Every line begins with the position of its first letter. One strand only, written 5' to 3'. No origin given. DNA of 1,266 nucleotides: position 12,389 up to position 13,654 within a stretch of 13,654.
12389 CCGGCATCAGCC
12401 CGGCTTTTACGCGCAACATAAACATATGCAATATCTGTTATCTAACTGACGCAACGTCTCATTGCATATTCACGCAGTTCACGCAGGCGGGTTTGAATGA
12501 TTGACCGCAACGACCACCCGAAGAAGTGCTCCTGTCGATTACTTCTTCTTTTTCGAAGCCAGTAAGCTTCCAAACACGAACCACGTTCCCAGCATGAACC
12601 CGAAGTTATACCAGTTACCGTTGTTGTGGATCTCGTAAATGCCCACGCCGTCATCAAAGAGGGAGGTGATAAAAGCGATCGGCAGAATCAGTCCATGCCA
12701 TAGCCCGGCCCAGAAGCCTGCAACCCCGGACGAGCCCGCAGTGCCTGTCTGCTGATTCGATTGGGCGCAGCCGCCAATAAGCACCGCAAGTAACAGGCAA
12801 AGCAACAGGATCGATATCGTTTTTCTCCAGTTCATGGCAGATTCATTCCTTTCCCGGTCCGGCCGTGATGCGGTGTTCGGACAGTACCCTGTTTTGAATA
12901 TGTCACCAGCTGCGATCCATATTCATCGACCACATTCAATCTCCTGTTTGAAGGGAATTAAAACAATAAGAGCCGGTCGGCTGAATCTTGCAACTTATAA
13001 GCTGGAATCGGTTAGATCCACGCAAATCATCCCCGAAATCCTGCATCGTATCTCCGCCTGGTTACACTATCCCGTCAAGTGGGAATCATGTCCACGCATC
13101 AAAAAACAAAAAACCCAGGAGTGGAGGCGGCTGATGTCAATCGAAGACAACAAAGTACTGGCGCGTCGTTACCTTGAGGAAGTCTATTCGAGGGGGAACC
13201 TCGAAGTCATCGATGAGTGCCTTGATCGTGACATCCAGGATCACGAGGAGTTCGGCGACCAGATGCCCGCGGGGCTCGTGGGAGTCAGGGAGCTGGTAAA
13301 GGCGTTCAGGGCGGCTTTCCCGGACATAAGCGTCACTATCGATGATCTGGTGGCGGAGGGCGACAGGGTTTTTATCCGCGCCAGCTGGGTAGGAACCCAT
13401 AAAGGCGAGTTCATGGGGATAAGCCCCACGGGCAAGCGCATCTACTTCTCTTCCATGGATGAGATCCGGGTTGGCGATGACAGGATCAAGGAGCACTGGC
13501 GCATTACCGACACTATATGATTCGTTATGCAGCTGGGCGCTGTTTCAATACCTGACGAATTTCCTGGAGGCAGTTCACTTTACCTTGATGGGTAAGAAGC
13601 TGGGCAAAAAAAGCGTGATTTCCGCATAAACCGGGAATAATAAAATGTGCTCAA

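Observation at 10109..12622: The flotillin gene is bracketed by two direct copies of the same gene 3' end, a signature of rearrangement or insertion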

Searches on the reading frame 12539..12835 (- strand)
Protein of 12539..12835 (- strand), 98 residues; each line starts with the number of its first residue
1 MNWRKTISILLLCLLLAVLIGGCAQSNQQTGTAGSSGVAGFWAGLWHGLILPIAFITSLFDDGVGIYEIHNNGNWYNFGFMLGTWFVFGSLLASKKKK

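Call 4: search_protein_families(library=pfam, proteins=[window:12539-12835:-], max_evalue=0.1)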
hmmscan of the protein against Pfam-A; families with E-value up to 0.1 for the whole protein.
window:12539-12835:- (98 aa): 1 family
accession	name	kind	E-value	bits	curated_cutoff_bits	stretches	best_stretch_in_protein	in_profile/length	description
PF07359.16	LEAP-2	-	0.095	13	27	0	1-44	1-44/77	Liver-expressed antimicrobial peptide 2 precursor (LEAP-2)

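Call 5: search_protein_families(library=ncbifam, proteins=[window:12539-12835:-], max_evalue=0.1)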
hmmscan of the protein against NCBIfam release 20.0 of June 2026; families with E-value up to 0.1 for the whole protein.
window:12539-12835:- (98 aa): 0 families
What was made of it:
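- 12539..12835 (-): Full-length 98-aa lipoprotein gene: signal peptide with lipobox LIGGC, two hydrophobic helices and a basic tail. It belongs to a widespread ~100-aa family with no Pfam or NCBIfam model. No family hit (calls 4, 5).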

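Call 7: find_homologous_proteins(query=window:12539-12835:-, max_evalue=0.01)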
Query window:12539-12835:- (98 aa): 426 proteins with E <= 0.01 among 431 candidates; the best 120 are listed.
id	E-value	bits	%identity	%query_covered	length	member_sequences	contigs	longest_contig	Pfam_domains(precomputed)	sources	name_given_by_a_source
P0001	1.8e-59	216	100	100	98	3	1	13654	-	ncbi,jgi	ncbi:MAG: hypothetical protein WC911_10215 [Thermoleophilia bacterium]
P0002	4.6e-50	186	83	100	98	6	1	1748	-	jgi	-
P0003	3.8e-47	177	77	100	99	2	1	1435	-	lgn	-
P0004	1.2e-45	172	76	100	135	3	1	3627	-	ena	-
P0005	1.4e-43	165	73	100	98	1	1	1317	-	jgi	jgi:hypothetical protein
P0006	3.0e-43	164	69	100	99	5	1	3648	-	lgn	-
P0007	3.2e-43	164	82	79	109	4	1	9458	-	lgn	-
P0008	1.5e-42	162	70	100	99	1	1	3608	-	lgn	-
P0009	5.6e-42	160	70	100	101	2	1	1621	-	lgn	-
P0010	1.7e-41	159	77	79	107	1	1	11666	-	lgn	-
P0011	3.0e-41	158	66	100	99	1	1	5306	-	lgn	-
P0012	1.5e-40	156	69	100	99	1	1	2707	-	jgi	jgi:uncharacterized membrane protein YdcZ (DUF606 family)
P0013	2.3e-40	155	69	96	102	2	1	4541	-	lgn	-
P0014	4.4e-40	154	65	100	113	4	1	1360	-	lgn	-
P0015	5.0e-40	154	66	100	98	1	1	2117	-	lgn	-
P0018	8.7e-40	153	81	79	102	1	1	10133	-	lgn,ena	-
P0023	5.9e-39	150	66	100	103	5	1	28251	-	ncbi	ncbi:MAG: hypothetical protein ACYCXJ_01550 [Thermoleophilia bacterium]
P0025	8.8e-39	150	68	98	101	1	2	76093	-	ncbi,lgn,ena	-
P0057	1.4e-32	130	63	98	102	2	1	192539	-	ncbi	ncbi:MAG: hypothetical protein ACYC6Z_02465 [Thermoleophilia bacterium]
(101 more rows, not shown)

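Call 8: find_encoding_contigs(protein=P0023, flank=6000, max_places=3)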
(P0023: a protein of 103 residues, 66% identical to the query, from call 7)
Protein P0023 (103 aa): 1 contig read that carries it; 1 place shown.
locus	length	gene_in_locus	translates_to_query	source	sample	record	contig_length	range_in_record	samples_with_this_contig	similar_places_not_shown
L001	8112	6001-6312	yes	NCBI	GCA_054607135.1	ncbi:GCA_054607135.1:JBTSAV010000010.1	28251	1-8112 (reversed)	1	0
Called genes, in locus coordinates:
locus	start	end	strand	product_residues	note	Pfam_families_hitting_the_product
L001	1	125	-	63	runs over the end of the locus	PF12797:Fer4_2 (weak), PF25160:LdpA_Fe-S-bd (faint), PF00037:Fer4 (weak), PF13237:Fer4_10, PF14697:Fer4_21, PF12838:Fer4_7, PF13187:Fer4_9 (weak), PF00037:Fer4 (weak), +4 more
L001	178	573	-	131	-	PF06133:Com_YlbF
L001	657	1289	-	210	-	PF13453:Zn_ribbon_TFIIB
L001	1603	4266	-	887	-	PF08309:LVIVD, PF09826:Beta_propel (faint), PF08309:LVIVD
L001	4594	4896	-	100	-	-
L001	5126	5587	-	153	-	PF06146:PsiE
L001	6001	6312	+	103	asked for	-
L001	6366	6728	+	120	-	PF12840:HTH_20, PF13384:HTH_23 (faint), PF01022:HTH_5, PF12802:MarR_2 (faint), PF21476:PF0610-like_N (weak)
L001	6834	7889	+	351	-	PF03599:CdhD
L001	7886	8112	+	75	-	PF13183:Fer4_8 (weak), PF12838:Fer4_7 (weak), PF00037:Fer4, PF12797:Fer4_2, PF12837:Fer4_6, PF13237:Fer4_10, PF12838:Fer4_7, PF13187:Fer4_9, +9 more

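Call 9: find_encoding_contigs(protein=P0057, flank=6000, max_places=3)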
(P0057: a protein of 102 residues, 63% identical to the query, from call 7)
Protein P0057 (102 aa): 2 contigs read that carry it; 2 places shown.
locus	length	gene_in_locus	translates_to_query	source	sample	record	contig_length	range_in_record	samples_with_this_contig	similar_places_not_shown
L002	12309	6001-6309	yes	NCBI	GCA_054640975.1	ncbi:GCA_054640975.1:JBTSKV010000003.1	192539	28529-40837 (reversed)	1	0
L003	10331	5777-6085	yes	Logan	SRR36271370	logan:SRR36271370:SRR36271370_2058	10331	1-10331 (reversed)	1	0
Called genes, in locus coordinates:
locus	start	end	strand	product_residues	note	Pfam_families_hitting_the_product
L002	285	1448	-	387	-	-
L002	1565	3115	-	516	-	PF01784:DUF34_NIF3, PF00075:RNase_H, PF13456:RVT_3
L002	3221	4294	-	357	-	PF24807:WD40_CDC20-Fz (faint), PF23414:Beta-prop_EML_2 (faint), PF24817:WD40_WDHD1_1st (faint), PF24814:WD40_Prp19 (faint), PF10282:Lactonase (weak), PF25174:Beta-prop_THOC3 (faint), PF25175:Beta-prop_WDR5 (faint)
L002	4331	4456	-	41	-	PF06397:Desulfoferrod_N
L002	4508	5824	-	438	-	PF01011:PQQ (faint), PF13360:PQQ_2, PF13570:Beta-prop_ACSF4 (weak), PF13360:PQQ_2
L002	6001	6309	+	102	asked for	-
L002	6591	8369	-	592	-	PF19291:TREH_N, PF00723:Glyco_hydro_15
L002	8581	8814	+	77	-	-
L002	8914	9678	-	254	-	PF01061:ABC2_membrane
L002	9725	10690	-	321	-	PF00005:ABC_tran, PF13304:AAA_21 (faint)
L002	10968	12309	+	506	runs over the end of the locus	PF01943:Polysacc_synt, PF13440:Polysacc_synt_3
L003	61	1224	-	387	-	-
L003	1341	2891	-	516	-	PF01784:DUF34_NIF3, PF00075:RNase_H, PF13456:RVT_3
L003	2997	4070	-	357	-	PF24807:WD40_CDC20-Fz (faint), PF23414:Beta-prop_EML_2 (faint), PF24817:WD40_WDHD1_1st (faint), PF24814:WD40_Prp19 (faint), PF10282:Lactonase (weak), PF25174:Beta-prop_THOC3 (faint), PF25175:Beta-prop_WDR5 (faint)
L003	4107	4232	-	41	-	PF06397:Desulfoferrod_N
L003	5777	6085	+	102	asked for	-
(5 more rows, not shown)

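Call 10: find_encoding_contigs(protein=P0025, flank=6000, max_places=3)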
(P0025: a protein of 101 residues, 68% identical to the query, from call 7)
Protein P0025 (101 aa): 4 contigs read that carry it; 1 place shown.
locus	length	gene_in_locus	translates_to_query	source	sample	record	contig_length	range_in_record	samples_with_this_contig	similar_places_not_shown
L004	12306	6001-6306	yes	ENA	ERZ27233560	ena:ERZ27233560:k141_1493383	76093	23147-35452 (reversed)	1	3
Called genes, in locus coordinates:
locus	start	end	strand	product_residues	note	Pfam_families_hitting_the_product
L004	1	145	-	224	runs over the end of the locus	PF02463:SMC_N (faint), PF00005:ABC_tran, PF13304:AAA_21 (faint)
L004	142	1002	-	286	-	PF12704:MacB_PCD (faint), PF02687:FtsX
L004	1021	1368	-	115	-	-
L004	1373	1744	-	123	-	PF13473:Cupredoxin_1 (weak)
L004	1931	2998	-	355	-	PF24807:WD40_CDC20-Fz (faint), PF08450:SGL (faint), PF23414:Beta-prop_EML_2 (faint), PF25174:Beta-prop_THOC3 (faint), PF02239:Cytochrom_D1 (faint)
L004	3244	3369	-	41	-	PF06397:Desulfoferrod_N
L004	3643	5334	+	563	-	-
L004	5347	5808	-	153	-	PF07366:SnoaL, PF12680:SnoaL_2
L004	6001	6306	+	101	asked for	-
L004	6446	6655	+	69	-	-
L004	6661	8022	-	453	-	PF05970:PIF1, PF13086:AAA_11 (faint), PF13245:AAA_19, PF13401:AAA_22 (weak), PF13604:AAA_30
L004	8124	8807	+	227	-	PF01022:HTH_5, PF12840:HTH_20, PF25212:HVO_A0114 (weak), PF00581:Rhodanese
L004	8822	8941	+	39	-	-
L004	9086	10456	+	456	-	PF01266:DAO (faint), PF07992:Pyr_redox_2, PF13450:NAD_binding_8 (weak), PF21706:FCSD_central (faint)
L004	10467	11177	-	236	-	PF00005:ABC_tran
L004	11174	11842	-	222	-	PF00528:BPD_transp_1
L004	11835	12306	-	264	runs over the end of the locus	PF01547:SBP_bac_1, PF13531:SBP_bac_11, PF12974:Phosphonate-bd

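Call 14: find_encoding_contigs(protein=P0007, flank=6000, max_places=3)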
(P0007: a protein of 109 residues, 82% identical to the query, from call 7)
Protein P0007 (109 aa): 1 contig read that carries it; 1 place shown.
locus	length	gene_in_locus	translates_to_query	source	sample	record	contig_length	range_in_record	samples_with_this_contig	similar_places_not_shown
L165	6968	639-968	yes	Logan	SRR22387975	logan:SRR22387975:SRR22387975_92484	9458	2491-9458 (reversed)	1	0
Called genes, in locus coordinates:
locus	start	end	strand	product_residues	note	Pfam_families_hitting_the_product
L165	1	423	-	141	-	?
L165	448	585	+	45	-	-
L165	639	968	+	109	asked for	-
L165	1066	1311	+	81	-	PF01402:RHH_1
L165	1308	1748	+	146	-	PF13470:PIN_3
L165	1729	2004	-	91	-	-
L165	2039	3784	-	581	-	PF13175:AAA_15 (weak), PF13476:AAA_23 (weak), PF13304:AAA_21, PF13175:AAA_15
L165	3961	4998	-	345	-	PF17761:DUF1016_N, PF06250:YhcG_C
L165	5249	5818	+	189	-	PF04542:Sigma70_r2, PF08281:Sigma70_r4_2, PF04545:Sigma70_r4 (weak)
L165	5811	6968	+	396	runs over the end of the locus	PF14257:DUF4349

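Call 15: find_encoding_contigs(protein=P0010, flank=6000, max_places=3)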
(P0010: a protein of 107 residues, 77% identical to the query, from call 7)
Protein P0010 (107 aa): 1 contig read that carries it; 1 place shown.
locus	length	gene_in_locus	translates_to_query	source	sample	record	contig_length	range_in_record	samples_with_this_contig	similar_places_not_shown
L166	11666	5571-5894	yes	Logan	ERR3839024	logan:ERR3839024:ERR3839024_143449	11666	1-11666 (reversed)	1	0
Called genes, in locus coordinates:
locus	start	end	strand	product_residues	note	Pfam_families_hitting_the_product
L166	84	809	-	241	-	PF02687:FtsX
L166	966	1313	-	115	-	-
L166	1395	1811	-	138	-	PF13473:Cupredoxin_1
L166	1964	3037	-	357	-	PF23414:Beta-prop_EML_2 (faint), PF08450:SGL (faint)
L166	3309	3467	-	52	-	PF06397:Desulfoferrod_N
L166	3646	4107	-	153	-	PF07366:SnoaL, PF12680:SnoaL_2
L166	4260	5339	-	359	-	-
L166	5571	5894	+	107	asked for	-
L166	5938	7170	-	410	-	PF00331:Glyco_hydro_10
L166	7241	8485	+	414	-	PF02674:Colicin_V, PF00089:Trypsin, PF13365:Trypsin_2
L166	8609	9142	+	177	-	PF13798:PCYCGC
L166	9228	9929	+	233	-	PF09360:zf-CDGSH, PF06902:Fer4_19, PF09360:zf-CDGSH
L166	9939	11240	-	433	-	PF02163:Peptidase_M50, PF07719:TPR_2 (faint), PF13424:TPR_12 (faint), PF13432:TPR_16 (faint)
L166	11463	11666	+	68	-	?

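Call 16: find_encoding_contigs(protein=P0018, flank=6000, max_places=3)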
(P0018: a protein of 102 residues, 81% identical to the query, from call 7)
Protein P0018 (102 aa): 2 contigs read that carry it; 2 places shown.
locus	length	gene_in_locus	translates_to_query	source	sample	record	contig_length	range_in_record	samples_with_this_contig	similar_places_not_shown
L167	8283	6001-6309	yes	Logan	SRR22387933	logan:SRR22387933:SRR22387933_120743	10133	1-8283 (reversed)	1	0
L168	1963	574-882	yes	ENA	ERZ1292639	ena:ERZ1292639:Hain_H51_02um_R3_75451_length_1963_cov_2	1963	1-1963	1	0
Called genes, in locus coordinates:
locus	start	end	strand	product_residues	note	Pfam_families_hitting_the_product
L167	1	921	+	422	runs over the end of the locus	PF07992:Pyr_redox_2, PF00070:Pyr_redox, PF18267:Rubredoxin_C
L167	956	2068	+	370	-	PF00310:GATase_2, PF13522:GATase_6 (faint)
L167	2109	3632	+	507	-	PF13237:Fer4_10, PF14697:Fer4_21, PF12838:Fer4_7, PF13187:Fer4_9 (weak), PF00037:Fer4 (weak), PF01645:Glu_synthase, PF04898:Glu_syn_central (weak), PF00478:IMPDH, +2 more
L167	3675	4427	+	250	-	PF01493:GXGXG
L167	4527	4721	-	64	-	-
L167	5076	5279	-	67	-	-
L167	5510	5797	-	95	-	-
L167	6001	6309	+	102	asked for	-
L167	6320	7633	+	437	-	-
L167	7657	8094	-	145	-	-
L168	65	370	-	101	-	-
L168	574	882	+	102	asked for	-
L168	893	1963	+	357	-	?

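Call 17: find_encoding_contigs(protein=P0004, flank=4000, max_places=3)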
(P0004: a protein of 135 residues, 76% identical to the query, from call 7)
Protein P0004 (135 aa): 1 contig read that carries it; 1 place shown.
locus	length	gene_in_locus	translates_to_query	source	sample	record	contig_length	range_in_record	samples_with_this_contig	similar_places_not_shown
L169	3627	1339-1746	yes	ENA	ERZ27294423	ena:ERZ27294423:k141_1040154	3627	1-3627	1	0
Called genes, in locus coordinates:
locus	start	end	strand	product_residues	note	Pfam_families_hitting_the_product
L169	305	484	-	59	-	-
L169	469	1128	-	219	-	PF09719:C_GCAxxG_C_C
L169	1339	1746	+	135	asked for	-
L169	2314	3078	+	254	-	PF01209:Ubie_methyltran, PF13847:Methyltransf_31, PF08241:Methyltransf_11, PF08242:Methyltransf_12 (weak), PF13649:Methyltransf_25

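Call 36: find_encoding_contigs(protein=P0003, flank=3000, max_places=4)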
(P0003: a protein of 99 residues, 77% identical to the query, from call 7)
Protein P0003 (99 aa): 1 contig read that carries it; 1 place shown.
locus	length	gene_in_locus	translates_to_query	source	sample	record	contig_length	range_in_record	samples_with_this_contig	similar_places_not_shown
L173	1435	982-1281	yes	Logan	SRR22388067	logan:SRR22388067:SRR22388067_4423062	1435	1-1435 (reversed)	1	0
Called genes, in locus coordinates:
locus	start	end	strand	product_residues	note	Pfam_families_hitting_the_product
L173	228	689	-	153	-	PF07366:SnoaL, PF12680:SnoaL_2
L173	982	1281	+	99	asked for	-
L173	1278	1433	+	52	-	?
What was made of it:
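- The flotillin gene is accessory at this locus (calls 8-10, 14-17, 36).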

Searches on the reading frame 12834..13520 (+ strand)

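Call 4: search_protein_families(library=pfam, proteins=[window:12834-13520:+], max_evalue=0.1)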
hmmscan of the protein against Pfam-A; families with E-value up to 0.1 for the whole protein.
window:12834-13520:+ (228 aa): 3 families
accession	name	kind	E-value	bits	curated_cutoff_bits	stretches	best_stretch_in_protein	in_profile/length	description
PF07366.18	SnoaL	-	1.1e-33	116.2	28.4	1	110-227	3-119/126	SnoaL-like polyketide cyclase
PF12680.13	SnoaL_2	-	3.4e-19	69.8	27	1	110-221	1-102/102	SnoaL-like domain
PF07676.18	PD40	-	0.1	13.1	20.9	0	196-208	16-28/38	WD40-like Beta Propeller Repeat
